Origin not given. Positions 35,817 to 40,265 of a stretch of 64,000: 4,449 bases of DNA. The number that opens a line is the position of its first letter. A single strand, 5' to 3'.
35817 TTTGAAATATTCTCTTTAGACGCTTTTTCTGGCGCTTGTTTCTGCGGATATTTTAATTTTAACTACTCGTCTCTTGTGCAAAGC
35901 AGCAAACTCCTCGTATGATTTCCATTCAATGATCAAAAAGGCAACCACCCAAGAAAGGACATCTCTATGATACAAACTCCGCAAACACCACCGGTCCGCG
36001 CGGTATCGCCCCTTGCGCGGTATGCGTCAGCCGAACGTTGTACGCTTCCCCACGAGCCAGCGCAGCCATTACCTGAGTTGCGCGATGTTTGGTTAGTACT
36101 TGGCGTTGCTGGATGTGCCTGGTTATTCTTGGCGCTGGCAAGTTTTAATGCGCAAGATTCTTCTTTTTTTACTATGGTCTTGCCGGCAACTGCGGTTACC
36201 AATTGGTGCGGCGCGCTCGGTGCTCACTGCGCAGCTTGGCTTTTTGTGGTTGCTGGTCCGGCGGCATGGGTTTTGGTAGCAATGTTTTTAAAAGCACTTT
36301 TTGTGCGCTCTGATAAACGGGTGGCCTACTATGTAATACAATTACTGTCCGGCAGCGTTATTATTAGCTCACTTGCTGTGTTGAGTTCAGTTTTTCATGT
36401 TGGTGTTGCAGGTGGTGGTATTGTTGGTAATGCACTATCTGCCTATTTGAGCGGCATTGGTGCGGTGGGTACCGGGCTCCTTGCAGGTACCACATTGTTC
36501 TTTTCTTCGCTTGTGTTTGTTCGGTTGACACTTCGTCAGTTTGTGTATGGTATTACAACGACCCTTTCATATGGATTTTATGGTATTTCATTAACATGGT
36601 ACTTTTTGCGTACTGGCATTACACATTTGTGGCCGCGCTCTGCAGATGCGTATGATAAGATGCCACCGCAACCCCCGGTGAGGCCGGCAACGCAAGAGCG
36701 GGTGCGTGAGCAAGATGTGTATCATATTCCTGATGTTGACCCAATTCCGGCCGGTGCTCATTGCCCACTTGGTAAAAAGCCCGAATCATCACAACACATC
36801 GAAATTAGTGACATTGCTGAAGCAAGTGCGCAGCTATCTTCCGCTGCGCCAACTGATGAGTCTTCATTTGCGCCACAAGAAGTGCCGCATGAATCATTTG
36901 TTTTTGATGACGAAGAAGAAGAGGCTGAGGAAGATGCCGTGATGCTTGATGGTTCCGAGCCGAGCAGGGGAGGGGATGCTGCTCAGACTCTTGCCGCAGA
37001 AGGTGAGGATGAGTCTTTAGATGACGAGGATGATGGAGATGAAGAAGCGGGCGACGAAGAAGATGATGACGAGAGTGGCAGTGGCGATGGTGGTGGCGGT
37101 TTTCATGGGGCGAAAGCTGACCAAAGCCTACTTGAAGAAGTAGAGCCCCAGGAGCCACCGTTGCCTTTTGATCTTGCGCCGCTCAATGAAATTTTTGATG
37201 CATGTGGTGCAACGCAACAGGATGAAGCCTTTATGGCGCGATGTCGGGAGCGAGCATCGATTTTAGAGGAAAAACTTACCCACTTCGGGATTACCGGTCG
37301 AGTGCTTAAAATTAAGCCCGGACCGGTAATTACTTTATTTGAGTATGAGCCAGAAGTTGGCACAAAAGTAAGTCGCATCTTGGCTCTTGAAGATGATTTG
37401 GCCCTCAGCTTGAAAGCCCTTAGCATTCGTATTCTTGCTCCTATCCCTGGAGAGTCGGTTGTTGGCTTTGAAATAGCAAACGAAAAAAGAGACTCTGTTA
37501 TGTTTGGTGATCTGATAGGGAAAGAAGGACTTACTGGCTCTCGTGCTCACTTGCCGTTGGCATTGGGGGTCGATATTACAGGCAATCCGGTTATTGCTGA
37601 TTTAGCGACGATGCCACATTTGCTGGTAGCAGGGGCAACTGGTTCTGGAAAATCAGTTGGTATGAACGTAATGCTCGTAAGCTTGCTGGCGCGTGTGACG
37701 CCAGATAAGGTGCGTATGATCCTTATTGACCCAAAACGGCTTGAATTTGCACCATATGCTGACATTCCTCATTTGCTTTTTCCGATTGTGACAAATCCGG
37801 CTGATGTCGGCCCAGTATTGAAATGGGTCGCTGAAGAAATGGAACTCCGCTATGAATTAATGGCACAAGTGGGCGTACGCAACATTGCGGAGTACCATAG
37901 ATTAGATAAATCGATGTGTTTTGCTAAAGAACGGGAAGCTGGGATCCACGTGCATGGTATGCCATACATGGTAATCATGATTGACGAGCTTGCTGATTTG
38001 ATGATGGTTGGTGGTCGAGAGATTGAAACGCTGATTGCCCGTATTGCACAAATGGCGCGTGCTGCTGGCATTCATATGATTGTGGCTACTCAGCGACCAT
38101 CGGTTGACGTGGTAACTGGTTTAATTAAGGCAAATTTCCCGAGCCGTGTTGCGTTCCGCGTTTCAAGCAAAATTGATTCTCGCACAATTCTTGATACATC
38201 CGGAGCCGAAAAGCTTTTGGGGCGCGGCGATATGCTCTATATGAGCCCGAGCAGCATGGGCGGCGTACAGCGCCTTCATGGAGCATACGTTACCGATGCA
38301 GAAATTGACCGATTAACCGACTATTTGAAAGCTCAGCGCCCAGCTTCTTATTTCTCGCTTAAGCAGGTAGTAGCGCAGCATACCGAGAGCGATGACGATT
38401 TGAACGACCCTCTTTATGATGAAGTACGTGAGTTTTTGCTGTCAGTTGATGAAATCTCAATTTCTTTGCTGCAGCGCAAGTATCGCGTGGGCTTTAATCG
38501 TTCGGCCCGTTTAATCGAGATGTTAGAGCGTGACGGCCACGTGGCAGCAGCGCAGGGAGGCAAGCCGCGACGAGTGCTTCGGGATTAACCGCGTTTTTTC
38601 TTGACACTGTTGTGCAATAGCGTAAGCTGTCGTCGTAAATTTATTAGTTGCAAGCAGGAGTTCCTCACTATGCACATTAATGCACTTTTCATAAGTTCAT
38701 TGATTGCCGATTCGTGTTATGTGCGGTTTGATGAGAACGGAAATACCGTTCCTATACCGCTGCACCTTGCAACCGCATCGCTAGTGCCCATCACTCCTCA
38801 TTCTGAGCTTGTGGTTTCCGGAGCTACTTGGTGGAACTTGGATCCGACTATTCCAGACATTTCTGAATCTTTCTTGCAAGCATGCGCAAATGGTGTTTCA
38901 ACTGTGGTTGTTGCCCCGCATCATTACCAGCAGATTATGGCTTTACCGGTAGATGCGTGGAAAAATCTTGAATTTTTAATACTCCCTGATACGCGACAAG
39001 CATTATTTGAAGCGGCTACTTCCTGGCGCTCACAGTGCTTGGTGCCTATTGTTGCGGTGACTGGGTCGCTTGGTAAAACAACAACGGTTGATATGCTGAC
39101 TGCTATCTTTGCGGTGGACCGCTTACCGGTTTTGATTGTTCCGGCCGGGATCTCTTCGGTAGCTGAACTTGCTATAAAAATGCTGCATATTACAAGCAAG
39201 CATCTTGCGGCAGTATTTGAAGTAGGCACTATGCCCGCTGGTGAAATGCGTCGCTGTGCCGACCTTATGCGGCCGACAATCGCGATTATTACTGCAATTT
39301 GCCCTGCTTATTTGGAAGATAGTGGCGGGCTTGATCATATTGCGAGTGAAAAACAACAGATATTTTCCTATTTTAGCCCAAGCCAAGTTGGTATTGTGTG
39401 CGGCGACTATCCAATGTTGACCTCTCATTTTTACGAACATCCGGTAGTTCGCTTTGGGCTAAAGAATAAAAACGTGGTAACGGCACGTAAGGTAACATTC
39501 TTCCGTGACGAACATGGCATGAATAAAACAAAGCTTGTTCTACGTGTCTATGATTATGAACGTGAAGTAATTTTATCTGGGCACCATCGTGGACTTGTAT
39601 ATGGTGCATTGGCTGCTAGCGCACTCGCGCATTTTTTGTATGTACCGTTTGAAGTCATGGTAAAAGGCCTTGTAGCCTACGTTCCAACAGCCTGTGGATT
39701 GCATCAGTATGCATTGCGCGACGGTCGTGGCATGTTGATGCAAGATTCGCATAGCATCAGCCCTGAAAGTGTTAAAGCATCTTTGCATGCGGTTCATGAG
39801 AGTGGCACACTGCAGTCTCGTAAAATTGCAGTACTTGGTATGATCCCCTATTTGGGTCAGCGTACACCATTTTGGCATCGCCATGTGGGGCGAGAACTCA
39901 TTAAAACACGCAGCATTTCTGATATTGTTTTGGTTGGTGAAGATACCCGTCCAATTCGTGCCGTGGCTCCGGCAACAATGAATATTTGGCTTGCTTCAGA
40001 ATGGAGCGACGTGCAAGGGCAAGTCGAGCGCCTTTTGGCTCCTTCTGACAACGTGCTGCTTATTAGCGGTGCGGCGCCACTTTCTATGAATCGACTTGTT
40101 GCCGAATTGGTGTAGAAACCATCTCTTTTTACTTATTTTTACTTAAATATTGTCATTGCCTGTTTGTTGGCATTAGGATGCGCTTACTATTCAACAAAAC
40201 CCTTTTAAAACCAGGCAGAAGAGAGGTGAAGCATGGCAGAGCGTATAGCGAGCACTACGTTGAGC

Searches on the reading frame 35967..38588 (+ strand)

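Call 23: search_protein_families(library=pfam, proteins=[window:35967-38588:+], max_evalue=0.01)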
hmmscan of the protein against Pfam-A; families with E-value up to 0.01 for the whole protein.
window:35967-38588:+ (873 aa): 6 families
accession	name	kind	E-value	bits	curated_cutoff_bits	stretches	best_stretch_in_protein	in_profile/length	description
PF01580.24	FtsK_SpoIIIE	-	3.8e-62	210.1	24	1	525-713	14-221/221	FtsK/SpoIIIE family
PF17854.6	FtsK_alpha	-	7.8e-25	87.4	22.9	1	419-505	15-101/101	FtsK alpha domain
PF09397.16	FtsK_gamma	-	7e-20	70.9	30.6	1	813-871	3-61/63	Ftsk gamma domain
PF13491.11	FtsK_4TM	-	2.4e-14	53.8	23.1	1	38-193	4-167/171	4TM region of DNA translocase FtsK/SpoIIIE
PF01935.23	DUF87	-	1.1e-05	26.1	23.2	1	542-598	14-68/220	Helicase HerA, central domain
PF12846.13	AAA_10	-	0.00055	19.5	27.5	0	548-591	20-59/362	AAA-like domain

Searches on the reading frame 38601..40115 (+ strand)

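Call 23: search_protein_families(library=pfam, proteins=[window:38601-40115:+], max_evalue=0.01)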
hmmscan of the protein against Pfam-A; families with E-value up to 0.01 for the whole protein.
window:38601-40115:+ (504 aa): 2 families
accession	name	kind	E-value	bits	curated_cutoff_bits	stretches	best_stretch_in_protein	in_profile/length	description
PF08245.18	Mur_ligase_M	-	4.8e-20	72.8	24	1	153-342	1-199/200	Mur ligase middle domain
PF02875.26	Mur_ligase_C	-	0.00019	22.7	28.4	1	382-490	16-125/127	Mur ligase, glutamate ligase domain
